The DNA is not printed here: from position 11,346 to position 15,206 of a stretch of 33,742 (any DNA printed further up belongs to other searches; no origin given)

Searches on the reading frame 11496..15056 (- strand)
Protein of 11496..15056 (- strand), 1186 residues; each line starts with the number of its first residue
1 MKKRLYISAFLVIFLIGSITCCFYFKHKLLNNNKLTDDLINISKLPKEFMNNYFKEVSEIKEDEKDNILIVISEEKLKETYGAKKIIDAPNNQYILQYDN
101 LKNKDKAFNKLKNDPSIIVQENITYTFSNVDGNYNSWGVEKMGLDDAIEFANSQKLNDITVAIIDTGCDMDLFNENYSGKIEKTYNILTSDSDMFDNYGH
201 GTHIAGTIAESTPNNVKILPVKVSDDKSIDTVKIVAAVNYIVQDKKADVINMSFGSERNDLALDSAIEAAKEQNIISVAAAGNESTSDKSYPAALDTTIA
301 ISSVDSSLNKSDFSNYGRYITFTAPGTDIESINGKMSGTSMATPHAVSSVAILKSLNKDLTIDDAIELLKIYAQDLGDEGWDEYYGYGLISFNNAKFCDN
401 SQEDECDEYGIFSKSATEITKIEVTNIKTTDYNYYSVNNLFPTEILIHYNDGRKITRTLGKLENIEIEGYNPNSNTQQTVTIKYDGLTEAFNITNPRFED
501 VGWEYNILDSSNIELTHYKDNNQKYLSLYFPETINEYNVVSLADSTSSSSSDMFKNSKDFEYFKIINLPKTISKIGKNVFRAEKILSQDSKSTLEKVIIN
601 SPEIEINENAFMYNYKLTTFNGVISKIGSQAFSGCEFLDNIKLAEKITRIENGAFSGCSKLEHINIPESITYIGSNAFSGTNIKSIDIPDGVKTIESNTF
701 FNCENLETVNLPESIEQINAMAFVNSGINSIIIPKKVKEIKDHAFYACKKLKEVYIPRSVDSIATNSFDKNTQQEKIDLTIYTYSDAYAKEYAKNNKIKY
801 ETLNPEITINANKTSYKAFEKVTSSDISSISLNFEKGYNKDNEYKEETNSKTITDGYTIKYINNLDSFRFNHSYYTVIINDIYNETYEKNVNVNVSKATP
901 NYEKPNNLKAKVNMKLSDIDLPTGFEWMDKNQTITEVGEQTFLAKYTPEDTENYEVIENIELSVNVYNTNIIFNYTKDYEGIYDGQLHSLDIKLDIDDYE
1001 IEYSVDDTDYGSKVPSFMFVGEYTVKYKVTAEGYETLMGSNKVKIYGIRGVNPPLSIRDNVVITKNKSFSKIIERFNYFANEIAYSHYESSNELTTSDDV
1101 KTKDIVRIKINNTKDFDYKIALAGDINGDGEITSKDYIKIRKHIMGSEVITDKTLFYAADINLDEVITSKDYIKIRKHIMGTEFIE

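Call 9: search_protein_families(library=pfam, proteins=[window:11496-15056:-])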
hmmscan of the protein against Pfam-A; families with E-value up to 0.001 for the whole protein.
window:11496-15056:- (1186 aa): 4 families
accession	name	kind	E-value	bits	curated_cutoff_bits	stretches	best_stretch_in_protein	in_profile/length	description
PF13306.12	LRR_5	-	3.3e-51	172.9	27.7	2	671-780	1-109/127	BspA type Leucine rich repeat region (6 copies)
PF00082.27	Peptidase_S8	-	3e-39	135.5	21.8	1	158-388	3-288/288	Subtilase family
PF00404.24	Dockerin_1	-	2.5e-08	34.4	22.9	1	1123-1179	1-56/57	Dockerin type I domain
PF13855.12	LRR_8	-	6.7e-07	29.4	27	0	621-666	11-56/61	Leucine rich repeat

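Call 10: search_protein_families(library=ncbifam, proteins=[window:11496-15056:-])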
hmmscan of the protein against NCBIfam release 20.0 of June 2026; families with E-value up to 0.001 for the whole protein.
window:11496-15056:- (1186 aa): 6 families
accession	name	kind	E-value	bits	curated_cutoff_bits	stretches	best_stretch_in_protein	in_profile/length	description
TIGR03921.1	T7SS_mycosin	equivalog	2.3e-33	115.8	278.75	1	157-395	13-284/353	type VII secretion-associated serine protease mycosin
NF049966.1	QH_SP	equivalog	1.6e-22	80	165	1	161-373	2-211/219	subtilisin-like serine protease QhpE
NF033595.1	denti_PrtP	equivalog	5.6e-20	71.5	300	1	249-419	341-524/606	dentilisin complex serine proteinase subunit PrtP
NF047961.1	adhesin_HupY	equivalog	8.7e-19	67.1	1250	2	678-773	183-278/978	leucine-rich repeat adhesin HupY/LrrG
TIGR03895.1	protease_PatA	subfamily_domain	9.2e-13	47.8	421.05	1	216-356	26-179/606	PatA/PatG family cyanobactin maturation protease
NF051851.1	AtpSerPepEprS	equivalog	0.00054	18.1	1700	1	261-376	212-340/988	autotransporter serine peptidase EprS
